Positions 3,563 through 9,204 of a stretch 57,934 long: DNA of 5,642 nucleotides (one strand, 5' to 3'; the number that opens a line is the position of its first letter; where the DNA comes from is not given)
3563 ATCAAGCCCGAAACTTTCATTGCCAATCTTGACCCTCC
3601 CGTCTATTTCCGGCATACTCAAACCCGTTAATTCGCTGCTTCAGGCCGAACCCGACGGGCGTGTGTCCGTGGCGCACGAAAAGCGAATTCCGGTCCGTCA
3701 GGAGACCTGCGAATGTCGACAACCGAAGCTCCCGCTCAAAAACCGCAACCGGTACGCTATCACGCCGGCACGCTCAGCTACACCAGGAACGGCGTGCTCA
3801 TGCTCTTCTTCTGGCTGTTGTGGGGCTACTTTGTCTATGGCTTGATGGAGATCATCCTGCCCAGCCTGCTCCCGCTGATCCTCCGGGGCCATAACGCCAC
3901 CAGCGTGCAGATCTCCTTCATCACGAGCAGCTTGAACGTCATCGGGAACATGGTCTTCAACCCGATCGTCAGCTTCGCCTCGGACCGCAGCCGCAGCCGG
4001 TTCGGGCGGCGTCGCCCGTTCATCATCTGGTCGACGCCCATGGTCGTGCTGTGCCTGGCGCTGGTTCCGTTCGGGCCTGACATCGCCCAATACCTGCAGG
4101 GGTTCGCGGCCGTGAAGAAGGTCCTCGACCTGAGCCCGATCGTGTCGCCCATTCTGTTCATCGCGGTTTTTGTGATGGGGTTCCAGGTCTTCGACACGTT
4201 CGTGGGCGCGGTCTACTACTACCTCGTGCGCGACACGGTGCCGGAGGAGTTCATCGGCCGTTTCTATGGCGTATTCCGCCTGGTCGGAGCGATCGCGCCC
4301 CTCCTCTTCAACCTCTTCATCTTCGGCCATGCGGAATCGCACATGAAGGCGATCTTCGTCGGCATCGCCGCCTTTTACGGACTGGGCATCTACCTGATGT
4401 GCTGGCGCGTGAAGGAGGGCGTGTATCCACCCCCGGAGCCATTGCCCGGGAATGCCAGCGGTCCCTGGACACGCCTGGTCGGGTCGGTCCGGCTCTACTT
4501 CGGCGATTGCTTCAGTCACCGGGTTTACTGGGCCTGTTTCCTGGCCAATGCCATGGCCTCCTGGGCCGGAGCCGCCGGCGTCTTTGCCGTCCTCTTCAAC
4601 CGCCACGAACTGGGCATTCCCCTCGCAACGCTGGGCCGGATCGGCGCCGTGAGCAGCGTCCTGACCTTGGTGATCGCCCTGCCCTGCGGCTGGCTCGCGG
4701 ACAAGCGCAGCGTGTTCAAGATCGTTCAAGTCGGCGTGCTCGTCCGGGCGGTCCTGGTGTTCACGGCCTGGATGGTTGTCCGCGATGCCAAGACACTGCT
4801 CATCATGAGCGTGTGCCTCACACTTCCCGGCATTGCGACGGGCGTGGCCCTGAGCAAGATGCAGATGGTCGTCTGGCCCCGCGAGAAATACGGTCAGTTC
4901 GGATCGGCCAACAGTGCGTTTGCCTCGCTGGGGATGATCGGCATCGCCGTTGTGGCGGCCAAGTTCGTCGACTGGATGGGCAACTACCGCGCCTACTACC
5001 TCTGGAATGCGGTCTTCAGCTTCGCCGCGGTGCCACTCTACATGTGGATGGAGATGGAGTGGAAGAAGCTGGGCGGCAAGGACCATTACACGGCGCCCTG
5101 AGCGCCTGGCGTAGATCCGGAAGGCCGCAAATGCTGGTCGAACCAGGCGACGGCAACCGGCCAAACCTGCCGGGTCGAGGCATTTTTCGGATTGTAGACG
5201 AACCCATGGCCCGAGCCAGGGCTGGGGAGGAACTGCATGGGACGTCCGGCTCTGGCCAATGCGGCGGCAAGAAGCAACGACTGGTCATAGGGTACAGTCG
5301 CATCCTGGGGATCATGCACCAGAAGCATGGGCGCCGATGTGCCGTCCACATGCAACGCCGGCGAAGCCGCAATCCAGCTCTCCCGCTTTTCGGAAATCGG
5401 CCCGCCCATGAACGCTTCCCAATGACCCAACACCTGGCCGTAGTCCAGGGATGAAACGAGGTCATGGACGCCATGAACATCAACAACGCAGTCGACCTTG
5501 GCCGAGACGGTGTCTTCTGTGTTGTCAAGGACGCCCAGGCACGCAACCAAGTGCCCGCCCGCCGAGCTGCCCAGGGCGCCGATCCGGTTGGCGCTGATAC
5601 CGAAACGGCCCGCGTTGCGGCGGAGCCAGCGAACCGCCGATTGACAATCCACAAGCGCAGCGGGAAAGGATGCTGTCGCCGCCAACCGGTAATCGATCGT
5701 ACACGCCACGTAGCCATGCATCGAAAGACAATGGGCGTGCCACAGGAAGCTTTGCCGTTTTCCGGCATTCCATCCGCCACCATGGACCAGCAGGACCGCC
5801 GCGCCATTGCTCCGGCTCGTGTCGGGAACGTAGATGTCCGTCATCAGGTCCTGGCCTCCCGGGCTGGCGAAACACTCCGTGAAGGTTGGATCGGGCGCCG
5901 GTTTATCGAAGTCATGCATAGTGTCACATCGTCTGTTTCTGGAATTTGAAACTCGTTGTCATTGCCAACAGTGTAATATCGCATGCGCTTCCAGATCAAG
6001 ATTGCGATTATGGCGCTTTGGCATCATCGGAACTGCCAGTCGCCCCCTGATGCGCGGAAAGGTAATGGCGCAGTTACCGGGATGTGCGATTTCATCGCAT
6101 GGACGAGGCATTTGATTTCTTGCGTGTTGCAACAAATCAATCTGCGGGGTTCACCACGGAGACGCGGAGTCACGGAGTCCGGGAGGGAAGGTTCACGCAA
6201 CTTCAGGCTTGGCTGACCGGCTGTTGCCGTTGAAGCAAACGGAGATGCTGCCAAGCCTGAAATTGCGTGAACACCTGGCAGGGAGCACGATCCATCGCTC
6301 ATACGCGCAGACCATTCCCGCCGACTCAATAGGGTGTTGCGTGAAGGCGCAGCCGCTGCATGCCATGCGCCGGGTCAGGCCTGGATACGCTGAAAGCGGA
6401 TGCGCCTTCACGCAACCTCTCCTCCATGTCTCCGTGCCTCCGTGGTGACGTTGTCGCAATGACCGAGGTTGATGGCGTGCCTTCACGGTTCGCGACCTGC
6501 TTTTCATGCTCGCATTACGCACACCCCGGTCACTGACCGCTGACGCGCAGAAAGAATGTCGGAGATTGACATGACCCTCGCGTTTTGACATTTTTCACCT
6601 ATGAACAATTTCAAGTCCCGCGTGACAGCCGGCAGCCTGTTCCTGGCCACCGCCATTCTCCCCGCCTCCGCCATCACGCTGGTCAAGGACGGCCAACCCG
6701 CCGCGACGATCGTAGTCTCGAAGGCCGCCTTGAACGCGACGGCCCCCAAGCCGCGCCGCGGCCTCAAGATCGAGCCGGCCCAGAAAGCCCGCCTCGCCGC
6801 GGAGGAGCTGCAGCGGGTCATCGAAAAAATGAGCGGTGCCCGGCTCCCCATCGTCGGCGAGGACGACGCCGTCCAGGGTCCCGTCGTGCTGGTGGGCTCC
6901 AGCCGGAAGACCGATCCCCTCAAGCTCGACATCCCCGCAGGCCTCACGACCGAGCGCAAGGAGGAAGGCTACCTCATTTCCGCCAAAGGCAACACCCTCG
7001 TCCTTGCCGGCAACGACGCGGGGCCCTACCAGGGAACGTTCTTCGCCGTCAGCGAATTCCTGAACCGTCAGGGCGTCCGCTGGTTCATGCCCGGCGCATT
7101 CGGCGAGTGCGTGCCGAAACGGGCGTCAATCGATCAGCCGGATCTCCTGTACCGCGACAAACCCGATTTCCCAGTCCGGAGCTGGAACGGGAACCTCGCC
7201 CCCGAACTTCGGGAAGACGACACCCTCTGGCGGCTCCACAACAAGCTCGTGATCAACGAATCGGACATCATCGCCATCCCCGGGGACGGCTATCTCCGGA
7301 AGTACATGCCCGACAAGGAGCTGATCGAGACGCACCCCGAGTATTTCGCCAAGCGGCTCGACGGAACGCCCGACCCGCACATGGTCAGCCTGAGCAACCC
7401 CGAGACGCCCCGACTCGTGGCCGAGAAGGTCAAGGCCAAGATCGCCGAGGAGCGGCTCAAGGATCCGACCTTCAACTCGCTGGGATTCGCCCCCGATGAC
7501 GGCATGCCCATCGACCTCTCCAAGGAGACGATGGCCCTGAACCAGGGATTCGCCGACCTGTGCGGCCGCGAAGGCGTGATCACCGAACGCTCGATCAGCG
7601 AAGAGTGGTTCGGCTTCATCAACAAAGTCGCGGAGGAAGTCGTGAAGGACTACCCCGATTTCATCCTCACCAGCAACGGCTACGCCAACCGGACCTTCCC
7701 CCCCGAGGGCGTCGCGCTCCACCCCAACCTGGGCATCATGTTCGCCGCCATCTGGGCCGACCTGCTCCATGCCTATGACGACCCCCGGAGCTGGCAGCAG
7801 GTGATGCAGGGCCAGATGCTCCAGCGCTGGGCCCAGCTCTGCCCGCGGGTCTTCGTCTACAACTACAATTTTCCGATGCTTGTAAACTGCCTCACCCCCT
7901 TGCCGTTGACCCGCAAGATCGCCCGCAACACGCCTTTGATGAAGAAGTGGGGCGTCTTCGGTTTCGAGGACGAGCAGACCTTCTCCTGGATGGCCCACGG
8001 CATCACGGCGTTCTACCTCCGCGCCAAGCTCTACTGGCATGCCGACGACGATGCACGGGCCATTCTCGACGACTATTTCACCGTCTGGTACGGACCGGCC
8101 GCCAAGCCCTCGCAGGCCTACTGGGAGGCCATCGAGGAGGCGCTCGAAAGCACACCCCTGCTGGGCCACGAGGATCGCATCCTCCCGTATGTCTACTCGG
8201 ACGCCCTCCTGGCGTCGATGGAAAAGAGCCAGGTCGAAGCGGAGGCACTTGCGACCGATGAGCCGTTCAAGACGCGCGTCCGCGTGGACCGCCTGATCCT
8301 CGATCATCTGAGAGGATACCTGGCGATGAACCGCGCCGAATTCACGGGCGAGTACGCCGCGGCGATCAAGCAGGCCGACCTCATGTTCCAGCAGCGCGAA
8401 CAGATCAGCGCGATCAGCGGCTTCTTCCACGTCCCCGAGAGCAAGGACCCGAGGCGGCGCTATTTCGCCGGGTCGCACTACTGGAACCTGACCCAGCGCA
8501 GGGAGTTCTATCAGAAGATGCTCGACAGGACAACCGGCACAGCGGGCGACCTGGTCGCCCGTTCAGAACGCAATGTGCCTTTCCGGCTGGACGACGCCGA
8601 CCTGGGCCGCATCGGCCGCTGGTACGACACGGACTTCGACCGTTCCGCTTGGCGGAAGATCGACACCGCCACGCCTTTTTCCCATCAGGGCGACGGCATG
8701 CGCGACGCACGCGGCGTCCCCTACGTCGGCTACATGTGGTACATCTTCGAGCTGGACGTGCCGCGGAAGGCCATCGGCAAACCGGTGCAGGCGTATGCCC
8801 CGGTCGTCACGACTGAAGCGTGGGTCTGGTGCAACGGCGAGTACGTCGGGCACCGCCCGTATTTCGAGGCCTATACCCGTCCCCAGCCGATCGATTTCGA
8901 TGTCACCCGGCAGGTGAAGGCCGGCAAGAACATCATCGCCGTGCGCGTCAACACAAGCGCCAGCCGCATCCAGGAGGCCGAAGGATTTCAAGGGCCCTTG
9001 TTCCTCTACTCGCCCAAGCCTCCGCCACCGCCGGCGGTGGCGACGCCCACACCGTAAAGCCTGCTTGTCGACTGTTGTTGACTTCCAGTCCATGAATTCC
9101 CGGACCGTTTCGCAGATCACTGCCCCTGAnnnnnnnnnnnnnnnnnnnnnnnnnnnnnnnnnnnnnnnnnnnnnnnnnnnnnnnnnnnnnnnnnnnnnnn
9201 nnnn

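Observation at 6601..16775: Three-gene envelope module: DUF4838-like exoprotein, 879-aa polytopic membrane protein and a 1669-aa FtsX-fusion, with no ABC ATPase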

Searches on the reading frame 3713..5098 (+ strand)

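Call 3: search_protein_families(library=pfam, proteins=[window:3713-5098:+], max_evalue=0.01)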
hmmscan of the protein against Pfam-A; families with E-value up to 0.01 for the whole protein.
window:3713-5098:+ (462 aa): 2 families
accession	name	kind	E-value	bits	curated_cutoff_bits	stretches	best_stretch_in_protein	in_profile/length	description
PF07690.21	MFS_1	-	2.5e-21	76.4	33.4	2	35-375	1-307/347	Major Facilitator Superfamily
PF13347.12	MFS_2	-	4.1e-09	35.9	27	1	79-381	46-333/427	MFS/sugar transport protein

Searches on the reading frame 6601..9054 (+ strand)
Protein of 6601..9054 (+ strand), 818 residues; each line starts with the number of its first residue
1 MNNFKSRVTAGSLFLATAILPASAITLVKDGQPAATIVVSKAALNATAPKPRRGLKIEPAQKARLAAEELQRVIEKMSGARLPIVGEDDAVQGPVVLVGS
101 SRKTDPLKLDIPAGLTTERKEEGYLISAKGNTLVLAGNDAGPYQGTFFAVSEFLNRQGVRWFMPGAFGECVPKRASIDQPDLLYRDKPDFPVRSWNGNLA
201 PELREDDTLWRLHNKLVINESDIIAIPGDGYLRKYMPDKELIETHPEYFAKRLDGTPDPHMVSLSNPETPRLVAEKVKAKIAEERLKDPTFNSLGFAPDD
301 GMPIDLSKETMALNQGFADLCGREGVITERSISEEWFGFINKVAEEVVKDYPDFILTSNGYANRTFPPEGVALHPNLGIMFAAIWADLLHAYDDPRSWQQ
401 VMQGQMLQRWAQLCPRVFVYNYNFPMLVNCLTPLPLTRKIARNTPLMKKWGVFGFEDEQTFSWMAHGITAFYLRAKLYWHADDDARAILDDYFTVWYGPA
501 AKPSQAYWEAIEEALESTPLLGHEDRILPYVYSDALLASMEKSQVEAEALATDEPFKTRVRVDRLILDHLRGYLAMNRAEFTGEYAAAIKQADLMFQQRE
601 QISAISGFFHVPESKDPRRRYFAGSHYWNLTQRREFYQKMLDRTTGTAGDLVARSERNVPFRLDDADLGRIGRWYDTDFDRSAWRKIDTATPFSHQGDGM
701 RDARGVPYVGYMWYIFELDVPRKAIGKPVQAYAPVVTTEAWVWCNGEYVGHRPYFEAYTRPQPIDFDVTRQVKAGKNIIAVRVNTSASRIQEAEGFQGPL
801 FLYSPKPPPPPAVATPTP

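Call 3: search_protein_families(library=pfam, proteins=[window:6601-9054:+], max_evalue=0.01)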
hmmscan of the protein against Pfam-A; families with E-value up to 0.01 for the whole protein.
window:6601-9054:+ (818 aa): 3 families
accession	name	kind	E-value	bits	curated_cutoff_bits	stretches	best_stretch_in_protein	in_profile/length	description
PF16126.11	DUF4838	-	2e-35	122.9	26.6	1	168-503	6-318/325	Domain of unknown function (DUF4838)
PF02837.24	Glyco_hydro_2_N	-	1.3e-08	35.4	28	1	661-788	10-139/169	Glycosyl hydrolases family 2, sugar binding domain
PF03648.19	Glyco_hydro_67N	-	0.00028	21.5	24.3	1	59-147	29-118/120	Glycosyl hydrolase family 67 N-terminus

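Call 4: search_protein_families(library=ncbifam, proteins=[window:6601-9054:+], max_evalue=0.01)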
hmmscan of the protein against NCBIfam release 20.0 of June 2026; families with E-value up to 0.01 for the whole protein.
window:6601-9054:+ (818 aa): 5 families
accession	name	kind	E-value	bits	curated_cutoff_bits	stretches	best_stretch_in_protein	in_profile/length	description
NF041463.1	GalB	equivalog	1.4e-08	33.1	900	1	669-787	85-207/869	beta-galactosidase GalB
NF041462.1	GalA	equivalog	2.1e-07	29.5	900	1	673-787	35-155/763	beta-galactosidase GalA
NF049890.1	Bet1-4galacdseBT4151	equivalog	8.4e-06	24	1500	1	708-790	105-182/952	exo-beta-1,4-galactosidase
NF007538.0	PRK10150.1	equivalog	2.6e-05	22.7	544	1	661-785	21-136/607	beta-glucuronidase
NF052611.1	beta_gal_Bga2A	equivalog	3.7e-05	21.9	999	1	714-784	117-182/1007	beta-galactosidase, LacZ type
